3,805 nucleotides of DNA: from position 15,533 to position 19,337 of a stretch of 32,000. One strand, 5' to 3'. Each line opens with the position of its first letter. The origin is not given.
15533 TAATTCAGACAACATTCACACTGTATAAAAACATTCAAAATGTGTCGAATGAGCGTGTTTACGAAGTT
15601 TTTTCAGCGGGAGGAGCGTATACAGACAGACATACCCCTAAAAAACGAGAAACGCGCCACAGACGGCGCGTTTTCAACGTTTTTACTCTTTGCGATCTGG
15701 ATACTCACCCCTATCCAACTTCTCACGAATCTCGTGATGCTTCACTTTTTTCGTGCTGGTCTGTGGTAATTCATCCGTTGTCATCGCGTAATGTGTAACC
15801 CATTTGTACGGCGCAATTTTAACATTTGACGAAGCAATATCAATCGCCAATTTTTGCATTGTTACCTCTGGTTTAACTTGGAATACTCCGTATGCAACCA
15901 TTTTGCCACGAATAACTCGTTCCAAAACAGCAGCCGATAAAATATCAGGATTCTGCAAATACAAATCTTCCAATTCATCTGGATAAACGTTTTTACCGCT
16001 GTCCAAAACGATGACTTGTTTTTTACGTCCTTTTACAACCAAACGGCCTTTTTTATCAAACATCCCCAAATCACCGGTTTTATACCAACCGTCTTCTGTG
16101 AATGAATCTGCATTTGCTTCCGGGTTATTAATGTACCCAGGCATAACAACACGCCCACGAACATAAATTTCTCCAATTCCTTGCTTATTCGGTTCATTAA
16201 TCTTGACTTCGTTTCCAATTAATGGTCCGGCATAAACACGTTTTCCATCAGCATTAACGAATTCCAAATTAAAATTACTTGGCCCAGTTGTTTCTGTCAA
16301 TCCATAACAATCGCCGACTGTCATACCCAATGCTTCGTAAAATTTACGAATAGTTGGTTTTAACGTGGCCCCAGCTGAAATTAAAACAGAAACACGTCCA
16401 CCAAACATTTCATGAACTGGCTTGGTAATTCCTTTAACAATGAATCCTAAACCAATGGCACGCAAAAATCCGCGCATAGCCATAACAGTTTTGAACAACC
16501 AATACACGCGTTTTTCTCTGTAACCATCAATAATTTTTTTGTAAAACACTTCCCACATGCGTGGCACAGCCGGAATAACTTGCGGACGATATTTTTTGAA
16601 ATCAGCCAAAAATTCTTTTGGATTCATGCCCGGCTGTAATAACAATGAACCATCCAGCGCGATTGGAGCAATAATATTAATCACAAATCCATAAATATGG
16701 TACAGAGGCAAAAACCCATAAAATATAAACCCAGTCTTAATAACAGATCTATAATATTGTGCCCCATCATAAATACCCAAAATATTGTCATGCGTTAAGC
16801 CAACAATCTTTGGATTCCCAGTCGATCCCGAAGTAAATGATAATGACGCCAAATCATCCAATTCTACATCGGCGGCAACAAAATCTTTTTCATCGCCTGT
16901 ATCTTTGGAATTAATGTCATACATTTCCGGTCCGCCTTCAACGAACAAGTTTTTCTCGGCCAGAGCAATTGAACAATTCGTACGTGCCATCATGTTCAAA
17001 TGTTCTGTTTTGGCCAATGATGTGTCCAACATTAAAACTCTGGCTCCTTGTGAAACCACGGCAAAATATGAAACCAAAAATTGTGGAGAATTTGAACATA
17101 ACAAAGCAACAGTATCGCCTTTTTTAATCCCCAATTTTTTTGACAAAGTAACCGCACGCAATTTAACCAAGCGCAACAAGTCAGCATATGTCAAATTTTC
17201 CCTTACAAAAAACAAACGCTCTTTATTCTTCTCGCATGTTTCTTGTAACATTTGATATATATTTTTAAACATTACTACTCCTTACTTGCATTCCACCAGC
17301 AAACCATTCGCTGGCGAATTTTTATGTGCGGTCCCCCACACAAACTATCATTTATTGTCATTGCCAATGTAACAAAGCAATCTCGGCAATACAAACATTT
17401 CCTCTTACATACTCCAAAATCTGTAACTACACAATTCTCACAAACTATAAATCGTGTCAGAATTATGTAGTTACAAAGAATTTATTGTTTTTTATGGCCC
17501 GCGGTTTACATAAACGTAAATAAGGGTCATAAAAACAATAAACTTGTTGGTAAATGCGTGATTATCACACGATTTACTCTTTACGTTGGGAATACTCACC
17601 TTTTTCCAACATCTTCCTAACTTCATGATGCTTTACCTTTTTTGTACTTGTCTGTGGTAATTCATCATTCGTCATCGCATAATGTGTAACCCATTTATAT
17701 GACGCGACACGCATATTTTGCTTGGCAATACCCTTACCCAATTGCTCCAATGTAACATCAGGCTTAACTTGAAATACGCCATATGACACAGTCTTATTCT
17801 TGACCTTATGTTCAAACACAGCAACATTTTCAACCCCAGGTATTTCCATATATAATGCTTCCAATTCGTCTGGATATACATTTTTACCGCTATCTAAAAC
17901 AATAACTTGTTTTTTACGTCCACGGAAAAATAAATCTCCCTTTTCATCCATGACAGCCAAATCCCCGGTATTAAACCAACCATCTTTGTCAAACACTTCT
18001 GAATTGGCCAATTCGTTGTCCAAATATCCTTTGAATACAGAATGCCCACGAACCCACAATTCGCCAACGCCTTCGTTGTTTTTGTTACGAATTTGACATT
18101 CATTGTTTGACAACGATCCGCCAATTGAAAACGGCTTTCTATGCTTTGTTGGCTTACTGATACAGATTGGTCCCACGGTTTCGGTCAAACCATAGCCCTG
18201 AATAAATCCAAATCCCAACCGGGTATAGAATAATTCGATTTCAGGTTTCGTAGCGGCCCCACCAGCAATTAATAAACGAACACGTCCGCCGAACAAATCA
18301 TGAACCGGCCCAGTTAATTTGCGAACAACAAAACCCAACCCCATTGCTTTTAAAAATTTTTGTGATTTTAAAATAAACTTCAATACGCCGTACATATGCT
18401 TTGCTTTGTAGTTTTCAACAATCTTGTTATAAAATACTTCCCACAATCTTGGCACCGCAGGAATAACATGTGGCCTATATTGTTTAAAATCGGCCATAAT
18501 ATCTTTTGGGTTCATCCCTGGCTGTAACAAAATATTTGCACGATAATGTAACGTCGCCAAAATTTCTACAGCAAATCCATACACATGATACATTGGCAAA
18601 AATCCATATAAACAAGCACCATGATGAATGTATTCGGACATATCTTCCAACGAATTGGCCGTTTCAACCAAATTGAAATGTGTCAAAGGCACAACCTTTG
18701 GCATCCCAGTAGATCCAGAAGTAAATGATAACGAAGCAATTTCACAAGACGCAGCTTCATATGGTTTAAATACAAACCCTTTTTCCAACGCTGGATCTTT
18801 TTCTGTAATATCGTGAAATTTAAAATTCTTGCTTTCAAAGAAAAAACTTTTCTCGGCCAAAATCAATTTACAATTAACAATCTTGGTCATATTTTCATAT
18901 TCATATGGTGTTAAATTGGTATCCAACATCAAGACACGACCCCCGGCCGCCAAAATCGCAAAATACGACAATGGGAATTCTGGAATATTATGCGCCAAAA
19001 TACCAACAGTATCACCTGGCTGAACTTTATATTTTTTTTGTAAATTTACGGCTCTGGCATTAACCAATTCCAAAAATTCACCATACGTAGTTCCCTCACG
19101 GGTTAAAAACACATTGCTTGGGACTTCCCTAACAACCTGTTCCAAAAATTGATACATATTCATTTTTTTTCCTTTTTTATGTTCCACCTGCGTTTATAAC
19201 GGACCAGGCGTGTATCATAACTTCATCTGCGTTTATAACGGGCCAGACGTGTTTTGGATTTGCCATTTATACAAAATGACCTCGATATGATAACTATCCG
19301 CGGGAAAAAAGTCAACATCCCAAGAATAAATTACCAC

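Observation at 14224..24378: Family of ~127-bp nested palindromic elements with a conserved ATAAAC apical loop and covarying stems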

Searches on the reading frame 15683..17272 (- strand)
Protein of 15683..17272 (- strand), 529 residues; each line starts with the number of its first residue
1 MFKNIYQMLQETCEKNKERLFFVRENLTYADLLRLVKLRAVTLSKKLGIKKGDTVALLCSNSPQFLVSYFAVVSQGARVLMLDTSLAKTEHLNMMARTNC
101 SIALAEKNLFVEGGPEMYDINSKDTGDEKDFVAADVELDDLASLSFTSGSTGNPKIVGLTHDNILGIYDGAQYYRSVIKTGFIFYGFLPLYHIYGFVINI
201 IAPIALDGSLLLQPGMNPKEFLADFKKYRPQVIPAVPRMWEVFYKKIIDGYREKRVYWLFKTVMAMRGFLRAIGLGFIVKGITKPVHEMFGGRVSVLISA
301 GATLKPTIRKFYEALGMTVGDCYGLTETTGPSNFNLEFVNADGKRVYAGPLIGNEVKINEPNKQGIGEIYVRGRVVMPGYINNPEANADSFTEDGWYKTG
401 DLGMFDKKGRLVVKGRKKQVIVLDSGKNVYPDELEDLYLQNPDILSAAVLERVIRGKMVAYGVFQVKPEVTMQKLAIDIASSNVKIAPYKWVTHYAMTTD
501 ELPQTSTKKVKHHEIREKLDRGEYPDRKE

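Call 12: search_protein_families(library=pfam, proteins=[window:15683-17272:-])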
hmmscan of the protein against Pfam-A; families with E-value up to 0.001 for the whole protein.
window:15683-17272:- (529 aa): 1 family
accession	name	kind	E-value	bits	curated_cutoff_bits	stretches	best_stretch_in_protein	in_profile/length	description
PF00501.34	AMP-binding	-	4.2e-58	197.4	29.9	1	10-380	2-383/384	AMP-binding enzyme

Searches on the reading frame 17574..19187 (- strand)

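Call 12: search_protein_families(library=pfam, proteins=[window:17574-19187:-])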
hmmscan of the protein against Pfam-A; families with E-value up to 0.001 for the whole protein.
window:17574-19187:- (537 aa): 1 family
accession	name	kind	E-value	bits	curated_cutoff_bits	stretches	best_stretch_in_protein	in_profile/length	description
PF00501.34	AMP-binding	-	2.8e-62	211.2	29.9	1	16-389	2-384/384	AMP-binding enzyme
